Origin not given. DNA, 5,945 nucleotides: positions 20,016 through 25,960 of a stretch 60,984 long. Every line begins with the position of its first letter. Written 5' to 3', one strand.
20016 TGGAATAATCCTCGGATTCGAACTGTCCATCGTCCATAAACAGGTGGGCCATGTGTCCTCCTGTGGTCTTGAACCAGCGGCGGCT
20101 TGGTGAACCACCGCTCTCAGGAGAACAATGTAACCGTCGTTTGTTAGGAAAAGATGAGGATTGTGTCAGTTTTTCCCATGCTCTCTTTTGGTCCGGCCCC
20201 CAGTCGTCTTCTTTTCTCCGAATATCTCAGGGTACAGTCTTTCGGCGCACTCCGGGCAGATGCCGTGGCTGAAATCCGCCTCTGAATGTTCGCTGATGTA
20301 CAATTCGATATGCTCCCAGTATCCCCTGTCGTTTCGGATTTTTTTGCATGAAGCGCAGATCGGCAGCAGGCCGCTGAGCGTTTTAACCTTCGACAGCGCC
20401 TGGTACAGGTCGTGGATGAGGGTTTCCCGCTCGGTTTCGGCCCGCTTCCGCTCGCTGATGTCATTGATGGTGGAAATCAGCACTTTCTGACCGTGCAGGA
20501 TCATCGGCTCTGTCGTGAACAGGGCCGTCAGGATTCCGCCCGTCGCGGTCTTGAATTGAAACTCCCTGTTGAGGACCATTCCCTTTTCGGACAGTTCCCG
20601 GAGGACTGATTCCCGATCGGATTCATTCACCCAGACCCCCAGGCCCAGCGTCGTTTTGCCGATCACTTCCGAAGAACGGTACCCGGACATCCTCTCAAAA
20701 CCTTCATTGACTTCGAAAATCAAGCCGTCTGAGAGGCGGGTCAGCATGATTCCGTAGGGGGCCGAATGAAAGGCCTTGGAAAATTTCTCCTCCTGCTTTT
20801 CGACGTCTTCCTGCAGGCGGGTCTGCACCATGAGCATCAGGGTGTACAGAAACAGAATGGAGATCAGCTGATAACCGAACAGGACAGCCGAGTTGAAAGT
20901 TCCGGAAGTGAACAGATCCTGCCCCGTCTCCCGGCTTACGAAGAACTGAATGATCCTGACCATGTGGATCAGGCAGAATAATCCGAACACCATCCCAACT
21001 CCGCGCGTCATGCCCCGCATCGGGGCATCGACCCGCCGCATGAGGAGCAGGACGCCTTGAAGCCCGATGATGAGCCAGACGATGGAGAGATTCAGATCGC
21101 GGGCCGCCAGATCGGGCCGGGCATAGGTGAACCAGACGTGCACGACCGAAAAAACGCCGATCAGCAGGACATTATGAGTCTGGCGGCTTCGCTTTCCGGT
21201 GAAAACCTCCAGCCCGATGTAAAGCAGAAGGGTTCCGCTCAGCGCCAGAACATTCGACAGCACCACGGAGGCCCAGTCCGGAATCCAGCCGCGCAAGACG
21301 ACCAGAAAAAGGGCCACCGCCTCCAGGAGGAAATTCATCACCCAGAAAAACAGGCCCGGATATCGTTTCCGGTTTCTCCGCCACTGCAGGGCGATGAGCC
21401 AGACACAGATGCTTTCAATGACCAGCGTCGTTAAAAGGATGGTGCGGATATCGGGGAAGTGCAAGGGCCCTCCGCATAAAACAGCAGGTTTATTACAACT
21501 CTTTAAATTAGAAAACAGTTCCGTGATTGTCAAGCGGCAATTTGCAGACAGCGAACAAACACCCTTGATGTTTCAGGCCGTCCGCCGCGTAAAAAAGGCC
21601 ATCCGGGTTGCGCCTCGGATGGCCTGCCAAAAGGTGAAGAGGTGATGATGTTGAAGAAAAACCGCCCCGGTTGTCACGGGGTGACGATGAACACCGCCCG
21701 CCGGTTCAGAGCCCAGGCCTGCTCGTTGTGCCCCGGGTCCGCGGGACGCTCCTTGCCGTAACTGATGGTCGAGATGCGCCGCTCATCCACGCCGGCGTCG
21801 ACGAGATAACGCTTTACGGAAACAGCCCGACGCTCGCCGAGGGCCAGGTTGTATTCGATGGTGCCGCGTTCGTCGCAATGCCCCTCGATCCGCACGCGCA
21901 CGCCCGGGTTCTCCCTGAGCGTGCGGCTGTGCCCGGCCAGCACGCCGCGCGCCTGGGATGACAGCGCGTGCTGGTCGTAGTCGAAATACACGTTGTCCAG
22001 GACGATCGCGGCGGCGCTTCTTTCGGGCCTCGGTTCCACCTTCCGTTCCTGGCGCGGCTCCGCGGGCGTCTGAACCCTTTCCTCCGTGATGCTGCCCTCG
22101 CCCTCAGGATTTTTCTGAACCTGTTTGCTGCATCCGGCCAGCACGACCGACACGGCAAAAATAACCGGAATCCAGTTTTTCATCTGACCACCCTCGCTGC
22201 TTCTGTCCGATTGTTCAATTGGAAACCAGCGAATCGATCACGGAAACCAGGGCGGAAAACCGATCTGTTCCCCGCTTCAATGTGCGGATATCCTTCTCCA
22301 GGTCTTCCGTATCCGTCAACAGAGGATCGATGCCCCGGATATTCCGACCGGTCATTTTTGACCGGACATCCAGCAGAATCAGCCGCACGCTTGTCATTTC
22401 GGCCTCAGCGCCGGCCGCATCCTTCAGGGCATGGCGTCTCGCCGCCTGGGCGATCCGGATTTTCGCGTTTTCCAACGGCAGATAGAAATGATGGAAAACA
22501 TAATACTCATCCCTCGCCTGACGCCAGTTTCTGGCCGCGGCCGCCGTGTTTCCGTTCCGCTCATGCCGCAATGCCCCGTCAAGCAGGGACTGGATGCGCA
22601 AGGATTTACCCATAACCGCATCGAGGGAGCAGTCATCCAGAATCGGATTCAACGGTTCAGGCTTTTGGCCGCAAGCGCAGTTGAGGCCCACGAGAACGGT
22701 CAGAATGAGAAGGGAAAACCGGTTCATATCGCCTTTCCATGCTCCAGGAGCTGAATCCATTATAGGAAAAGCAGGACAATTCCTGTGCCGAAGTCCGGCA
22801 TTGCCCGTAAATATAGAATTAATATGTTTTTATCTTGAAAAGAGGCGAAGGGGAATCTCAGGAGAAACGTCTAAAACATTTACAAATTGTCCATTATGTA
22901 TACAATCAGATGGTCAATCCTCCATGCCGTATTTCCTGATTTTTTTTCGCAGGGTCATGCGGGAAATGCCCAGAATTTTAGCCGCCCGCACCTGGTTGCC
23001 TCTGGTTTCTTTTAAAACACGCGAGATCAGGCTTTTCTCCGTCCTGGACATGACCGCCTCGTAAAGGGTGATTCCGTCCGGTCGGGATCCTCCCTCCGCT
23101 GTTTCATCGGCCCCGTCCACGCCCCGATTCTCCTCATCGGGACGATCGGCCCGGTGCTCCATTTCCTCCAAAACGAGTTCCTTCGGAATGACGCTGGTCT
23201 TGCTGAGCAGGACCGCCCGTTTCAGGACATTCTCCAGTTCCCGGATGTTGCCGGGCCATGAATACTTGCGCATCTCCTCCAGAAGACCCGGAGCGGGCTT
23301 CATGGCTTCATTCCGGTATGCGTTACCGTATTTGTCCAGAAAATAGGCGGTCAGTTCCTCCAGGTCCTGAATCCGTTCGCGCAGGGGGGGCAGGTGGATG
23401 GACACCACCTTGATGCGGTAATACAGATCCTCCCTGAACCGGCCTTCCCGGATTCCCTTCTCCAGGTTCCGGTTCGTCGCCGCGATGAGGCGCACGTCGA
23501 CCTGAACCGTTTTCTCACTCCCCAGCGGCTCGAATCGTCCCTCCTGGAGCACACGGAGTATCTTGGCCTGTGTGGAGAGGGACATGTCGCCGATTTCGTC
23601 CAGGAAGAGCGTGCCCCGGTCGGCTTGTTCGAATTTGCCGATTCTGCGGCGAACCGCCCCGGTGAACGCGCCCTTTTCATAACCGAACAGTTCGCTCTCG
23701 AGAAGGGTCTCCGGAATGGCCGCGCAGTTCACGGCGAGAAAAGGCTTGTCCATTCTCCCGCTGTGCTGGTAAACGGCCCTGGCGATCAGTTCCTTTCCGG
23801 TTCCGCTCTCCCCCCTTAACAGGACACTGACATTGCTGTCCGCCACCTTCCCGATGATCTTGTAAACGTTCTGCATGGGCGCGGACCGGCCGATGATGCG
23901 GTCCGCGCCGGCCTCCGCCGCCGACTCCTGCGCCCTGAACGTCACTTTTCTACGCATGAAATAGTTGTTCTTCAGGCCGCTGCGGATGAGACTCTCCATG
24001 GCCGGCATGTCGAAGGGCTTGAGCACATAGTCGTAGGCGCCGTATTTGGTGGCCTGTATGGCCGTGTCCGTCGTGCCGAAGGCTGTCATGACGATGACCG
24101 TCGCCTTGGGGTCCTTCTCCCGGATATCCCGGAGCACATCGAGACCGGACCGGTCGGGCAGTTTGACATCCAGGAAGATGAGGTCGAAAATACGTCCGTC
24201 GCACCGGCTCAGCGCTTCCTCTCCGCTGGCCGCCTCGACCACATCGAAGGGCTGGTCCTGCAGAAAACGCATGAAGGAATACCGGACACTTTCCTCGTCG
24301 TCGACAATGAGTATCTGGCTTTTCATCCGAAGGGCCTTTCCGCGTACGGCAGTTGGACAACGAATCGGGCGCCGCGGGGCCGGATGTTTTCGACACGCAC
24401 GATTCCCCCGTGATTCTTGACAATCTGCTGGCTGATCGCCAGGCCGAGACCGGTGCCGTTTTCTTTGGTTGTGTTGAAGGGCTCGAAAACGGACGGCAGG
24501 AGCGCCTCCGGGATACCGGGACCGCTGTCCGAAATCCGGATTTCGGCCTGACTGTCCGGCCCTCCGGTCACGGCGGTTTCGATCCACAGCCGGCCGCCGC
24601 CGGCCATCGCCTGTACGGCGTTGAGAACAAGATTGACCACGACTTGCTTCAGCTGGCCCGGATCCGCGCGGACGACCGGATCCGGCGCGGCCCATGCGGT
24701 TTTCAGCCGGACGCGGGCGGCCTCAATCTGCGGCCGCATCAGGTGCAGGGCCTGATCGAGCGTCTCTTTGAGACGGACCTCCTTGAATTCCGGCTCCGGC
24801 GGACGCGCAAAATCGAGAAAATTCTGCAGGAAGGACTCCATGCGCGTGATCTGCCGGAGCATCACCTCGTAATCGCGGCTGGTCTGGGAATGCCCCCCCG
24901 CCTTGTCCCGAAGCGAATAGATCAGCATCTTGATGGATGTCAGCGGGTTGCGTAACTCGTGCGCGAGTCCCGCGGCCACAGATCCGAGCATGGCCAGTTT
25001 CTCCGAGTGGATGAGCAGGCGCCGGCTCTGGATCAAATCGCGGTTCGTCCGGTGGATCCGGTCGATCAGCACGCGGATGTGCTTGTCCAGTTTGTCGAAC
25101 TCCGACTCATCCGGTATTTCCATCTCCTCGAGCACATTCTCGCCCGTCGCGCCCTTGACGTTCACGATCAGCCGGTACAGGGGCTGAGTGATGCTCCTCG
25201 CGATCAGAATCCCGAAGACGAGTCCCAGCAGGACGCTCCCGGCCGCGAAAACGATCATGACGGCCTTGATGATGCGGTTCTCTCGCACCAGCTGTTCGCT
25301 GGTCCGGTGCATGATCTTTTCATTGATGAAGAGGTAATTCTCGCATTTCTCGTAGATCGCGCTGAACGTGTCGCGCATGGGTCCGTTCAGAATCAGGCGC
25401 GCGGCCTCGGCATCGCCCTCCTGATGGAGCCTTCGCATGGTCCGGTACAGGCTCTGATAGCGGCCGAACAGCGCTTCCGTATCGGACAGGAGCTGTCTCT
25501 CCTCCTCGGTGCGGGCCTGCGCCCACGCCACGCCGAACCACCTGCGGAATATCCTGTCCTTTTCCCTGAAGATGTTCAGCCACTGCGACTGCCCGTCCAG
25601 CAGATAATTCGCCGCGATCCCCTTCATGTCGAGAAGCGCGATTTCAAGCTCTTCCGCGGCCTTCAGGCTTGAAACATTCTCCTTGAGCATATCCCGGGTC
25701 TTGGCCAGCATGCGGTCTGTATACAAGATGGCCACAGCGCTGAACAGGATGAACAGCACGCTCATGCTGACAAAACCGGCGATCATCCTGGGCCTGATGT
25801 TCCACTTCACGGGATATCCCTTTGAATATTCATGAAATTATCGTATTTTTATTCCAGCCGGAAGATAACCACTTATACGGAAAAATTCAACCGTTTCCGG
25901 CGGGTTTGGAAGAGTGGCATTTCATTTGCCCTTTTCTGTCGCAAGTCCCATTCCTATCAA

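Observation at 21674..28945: Candidate sigma54-regulated Tol-Pal system: a two-component pair inserted between pal and tolQRAB with -24/-12 motifs on both sides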

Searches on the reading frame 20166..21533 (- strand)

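Call 8: search_protein_families(library=pfam, proteins=[window:20166-21533:-])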
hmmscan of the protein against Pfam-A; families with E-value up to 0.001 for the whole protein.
window:20166-21533:- (455 aa): 3 families
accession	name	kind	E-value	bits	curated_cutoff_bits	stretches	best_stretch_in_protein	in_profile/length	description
PF13426.13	PAS_9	-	9.2e-10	39.2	27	1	260-361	2-103/103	PAS domain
PF00989.32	PAS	-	3.4e-08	33.9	22.6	1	250-359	2-113/113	PAS fold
PF13188.13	PAS_8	-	3.4e-06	27.2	21.8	1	249-295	1-46/65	PAS domain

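Call 9: search_protein_families(library=ncbifam, proteins=[window:20166-21533:-])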
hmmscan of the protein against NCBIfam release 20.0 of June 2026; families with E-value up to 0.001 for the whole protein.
window:20166-21533:- (455 aa): 5 families
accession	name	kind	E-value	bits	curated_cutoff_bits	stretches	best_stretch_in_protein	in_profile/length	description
TIGR00229.1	sensory_box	domain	2.6e-16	59.9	22.9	1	246-368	2-125/126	PAS domain S-box protein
NF047874.1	MASE3_PAS_HK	subfamily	9.6e-08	31.2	560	1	237-373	253-389/655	MASE3 domain-containing sensor histidine kinase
NF007298.0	PRK09776.1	equivalog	6.9e-05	20.9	1135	1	215-373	266-428/1111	diguanylate cyclase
NF045675.1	PhdiestaseDibA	equivalog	0.00023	19.7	980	1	221-295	44-123/623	phosphodiesterase DibA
NF052652.1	YtvA_fam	equivalog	0.00044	19.9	250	1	263-372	14-127/243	YtvA family blue-light photoreceptor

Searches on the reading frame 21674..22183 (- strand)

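Call 8: search_protein_families(library=pfam, proteins=[window:21674-22183:-])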
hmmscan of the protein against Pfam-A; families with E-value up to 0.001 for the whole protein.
window:21674-22183:- (169 aa): 1 family
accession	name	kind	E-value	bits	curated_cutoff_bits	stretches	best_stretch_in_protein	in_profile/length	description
PF00691.25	OmpA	-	6.4e-20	71.8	27.2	1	66-156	1-93/98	OmpA family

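Call 9: search_protein_families(library=ncbifam, proteins=[window:21674-22183:-])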
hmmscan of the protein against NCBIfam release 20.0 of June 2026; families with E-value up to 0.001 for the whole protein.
window:21674-22183:- (169 aa): 34 families (the best 25 are shown)
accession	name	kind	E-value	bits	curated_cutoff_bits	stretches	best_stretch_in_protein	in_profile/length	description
TIGR02802.1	Pal_lipo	equivalog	3.5e-41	139.5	125.35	1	65-166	2-103/104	peptidoglycan-associated lipoprotein Pal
NF008067.1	PRK10802.1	equivalog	3.2e-36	124.8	261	1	14-166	18-170/171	peptidoglycan-associated lipoprotein Pal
NF053611.1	YiaD_Gzip_OmpA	equivalog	1.8e-25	89.9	175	1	61-163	100-202/206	YiaD family glycine zipper/OmpA-like lipoprotein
NF033763.1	exchanger_TraB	exception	5.3e-24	84.1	700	1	55-169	384-499/522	outer membrane exchange protein TraB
NF053613.1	OMP_toxin_LptF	equivalog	1.4e-23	83.9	400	1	60-163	138-241/256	lipotoxin F family OmpA-related lipoprotein LptF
NF052230.1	T9SS_PorE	exception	7.1e-22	77.4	600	1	56-148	508-600/648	PorE family type IX secretion system protein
NF053612.1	anchor_PA1041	equivalog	8.8e-21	74.9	250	1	36-163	101-231/236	PA1041 family peptidoglycan-binding anchor lipoprotein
NF053607.1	CHU_0125_OmpA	equivalog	4.9e-20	71.6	620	1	59-168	527-637/639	CHU_0125 family OmpA-like outer membrane integrity protein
NF053585.1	OMP_LP_YfiB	equivalog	9.1e-20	71.1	128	1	60-168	53-161/163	outer membrane lipoprotein YfiB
NF045787.1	OmpABordt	equivalog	2.4e-16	60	200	1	47-163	68-185/194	outer membrane protein OmpA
TIGR03789.1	pdsO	hypoth_equivalog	1.3e-15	57.8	152.2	1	59-164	135-240/243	sortase-associated OmpA-like protein PdsO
NF007804.1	PRK10510.1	equivalog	3.1e-12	46.3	307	1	62-168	108-217/219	OmpA family lipoprotein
NF006541.1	PRK09038.1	equivalog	1.3e-11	44.7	283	1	62-167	140-248/253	flagellar motor protein MotD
NF045788.1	Omp38Acinit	equivalog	1.3e-11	44.1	500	1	40-165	216-344/354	outer membrane protein Omp38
NF005382.1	PRK06925.1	equivalog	3.5e-11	43.8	264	1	52-167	104-223/225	flagellar motor protein MotS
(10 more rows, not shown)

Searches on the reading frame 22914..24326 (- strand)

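Call 8: search_protein_families(library=pfam, proteins=[window:22914-24326:-])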
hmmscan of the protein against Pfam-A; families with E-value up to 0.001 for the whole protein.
window:22914-24326:- (470 aa): 9 families
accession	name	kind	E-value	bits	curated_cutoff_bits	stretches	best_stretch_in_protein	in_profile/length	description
PF00158.32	Sigma54_activat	-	2.2e-74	249.1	20.2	1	144-311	1-168/168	Sigma-54 interaction domain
PF00072.30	Response_reg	-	9.9e-29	100.2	30.2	1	5-114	1-110/111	Response regulator receiver domain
PF14532.12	Sigma54_activ_2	-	1.7e-22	80.6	25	1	145-315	1-138/138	Sigma-54 interaction domain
PF25601.1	AAA_lid_14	-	1.3e-18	67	27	1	316-398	1-83/87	AAA+ ATPase lid domain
PF02954.25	HTH_8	-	5.4e-15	55.3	22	1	429-466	5-42/42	Bacterial regulatory protein, Fis family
PF00004.35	AAA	-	2.1e-07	31.9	21.2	1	168-301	1-127/131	ATPase family associated with various cellular activities (AAA)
PF07728.20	AAA_5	-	2.3e-06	28.1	22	1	168-287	2-124/139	AAA domain (dynein-related subfamily)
PF07724.20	AAA_2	-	0.00049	20.6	27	0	165-294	3-133/166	AAA domain (Cdc48 subfamily)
PF13556.12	HTH_30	-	0.00067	19.8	27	0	440-465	10-35/59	PucR C-terminal helix-turn-helix domain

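Call 9: search_protein_families(library=ncbifam, proteins=[window:22914-24326:-])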
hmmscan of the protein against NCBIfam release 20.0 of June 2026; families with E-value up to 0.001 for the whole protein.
window:22914-24326:- (470 aa): 119 families (the best 25 are shown)
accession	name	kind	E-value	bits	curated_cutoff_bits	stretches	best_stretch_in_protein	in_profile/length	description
TIGR01818.1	ntrC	equivalog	3.8e-143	477.6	558.6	1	5-465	1-462/463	nitrogen regulation protein NR(I)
NF008469.0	PRK11361.1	equivalog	1.4e-138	462.5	714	1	3-469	5-457/461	acetoacetate metabolism transcriptional regulator AtoC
TIGR02915.1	PEP_resp_reg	equivalog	3.2e-119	398.7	502.6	1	5-468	1-444/445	PEP-CTERM-box response regulator transcription factor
NF041946.1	LuxO_transreg_Vib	equivalog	1.5e-118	396.5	800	1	7-466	1-460/463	quorum-sensing sigma-54 dependent transcriptional regulator LuxO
NF008176.1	PRK10923.1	equivalog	1.1e-117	393.6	620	1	3-469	4-469/469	nitrogen regulation protein NR(I)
TIGR01817.1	nifA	equivalog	7.2e-111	371.5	528.85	1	132-468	186-529/534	nif-specific transcriptional activator NifA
NF041552.1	TF_PrdR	equivalog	3.9e-109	365.5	795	1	137-467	262-577/577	sigma-54 dependent transcriptional regulator PrdR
NF050807.1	TransRegFlbDCaul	equivalog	6e-109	364.9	750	1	28-468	26-440/454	sigma-54-dependent transcriptional regulator FlbD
NF007689.0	PRK10365.1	equivalog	1.3e-108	363.6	760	1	3-380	6-377/441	sigma-54-dependent response regulator transcription factor ZraR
NF038308.1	RNA_repair_RtcR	equivalog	6.2e-107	358.6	650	1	123-468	161-518/530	RNA repair transcriptional activator RtcR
NF003451.0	PRK05022.1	equivalog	1.7e-103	347.1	476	1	133-469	181-511/512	nitric oxide reductase transcriptional regulator NorR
NF051870.1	NAssimRespRegNtrX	equivalog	6.5e-102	341.7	600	1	3-468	2-452/452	nitrogen assimilation response regulator NtrX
NF011695.0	PRK15115.1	equivalog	4.6e-98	328.9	763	1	3-390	7-383/445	two-component system response regulator GlrR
NF049963.1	RespRegFlgRCampy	domain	2.3e-95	320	750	1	5-390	3-383/429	fla regulon two-component system response regulator FlgR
NF041906.1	V4R_TF_MobR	exception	1.4e-89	301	999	1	143-466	233-544/544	phenol degradation transcriptional regulator MobR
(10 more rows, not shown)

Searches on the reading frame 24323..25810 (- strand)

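Call 8: search_protein_families(library=pfam, proteins=[window:24323-25810:-])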
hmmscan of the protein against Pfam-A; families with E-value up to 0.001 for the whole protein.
window:24323-25810:- (495 aa): 3 families
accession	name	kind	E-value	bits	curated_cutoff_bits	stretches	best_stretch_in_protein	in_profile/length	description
PF02518.31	HATPase_c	-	2.6e-26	92.7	26.4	1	383-490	2-110/111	Histidine kinase-, DNA gyrase B-, and HSP90-like ATPase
PF00512.31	HisKA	-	1.2e-12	48.1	26.9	1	276-337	3-63/66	His Kinase A (phospho-acceptor) domain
PF12729.13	4HB_MCP_1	-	2e-07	31.2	27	1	3-167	2-170/181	Four helix bundle sensory module for signal transduction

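Call 9: search_protein_families(library=ncbifam, proteins=[window:24323-25810:-])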
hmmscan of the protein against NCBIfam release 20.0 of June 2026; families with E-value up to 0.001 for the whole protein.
window:24323-25810:- (495 aa): 81 families (the best 25 are shown)
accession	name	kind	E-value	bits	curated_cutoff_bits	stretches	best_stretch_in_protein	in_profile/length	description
NF008468.0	PRK11360.1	equivalog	4.8e-65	220.1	646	1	262-491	383-610/616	two-component system sensor histidine kinase AtoS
NF007688.0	PRK10364.1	equivalog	1.4e-52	179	479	1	265-490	230-452/460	two-component system sensor histidine kinase ZraS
NF010411.0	PRK13837.1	equivalog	9.7e-42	142.9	647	1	253-492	430-678/828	two-component system VirA-like sensor kinase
NF052574.1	HisKinEspCMyxo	equivalog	1.6e-39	135.7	1200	1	255-491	394-639/785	serine histidine kinase EspC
NF053867.1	SprKinKinDBac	equivalog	4.8e-37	127.6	775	1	268-491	279-499/500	sporulation kinase KinD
NF046026.1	HisKinCckACaul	equivalog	2.7e-33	115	1000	1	266-491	293-534/678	cell cycle histidine kinase CckA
NF046044.1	PnpS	equivalog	2.7e-32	112.3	400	1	280-488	175-390/390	two-component system histidine kinase PnpS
NF038348.1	T2SS_HK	subfamily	3.2e-32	111.7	450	2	322-488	409-572/574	histidine kinase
NF033092.0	HK_WalK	equivalog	3.8e-31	108.3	725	1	280-489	377-594/594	cell wall metabolism sensor histidine kinase WalK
NF041777.1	sens_FixL_Rhizob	equivalog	1.6e-29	102.9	850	1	253-491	240-483/485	sensor protein FixL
NF047496.1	HK_LIC11548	equivalog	4.4e-29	101.7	750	1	5-488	104-588/589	LIC_11548 family sensor histidine kinase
NF040750.1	tetrathio_HK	equivalog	9e-29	100.4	750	1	252-477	315-542/555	tetrathionate respiration histidine kinase TtrS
NF047794.1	HisKinPtgB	equivalog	1.1e-28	99.9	1000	1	252-484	419-650/656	two-component system sensor histidine kinase PgtB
TIGR02966.1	phoR_proteo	equivalog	1.6e-28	99.7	334.2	1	279-486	118-332/333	phosphate regulon sensor histidine kinase PhoR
NF047466.1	hybrid_RR_LvrB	exception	2.7e-28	99.2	500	1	261-489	138-376/377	hybrid histidine kinase/response regulator LvrB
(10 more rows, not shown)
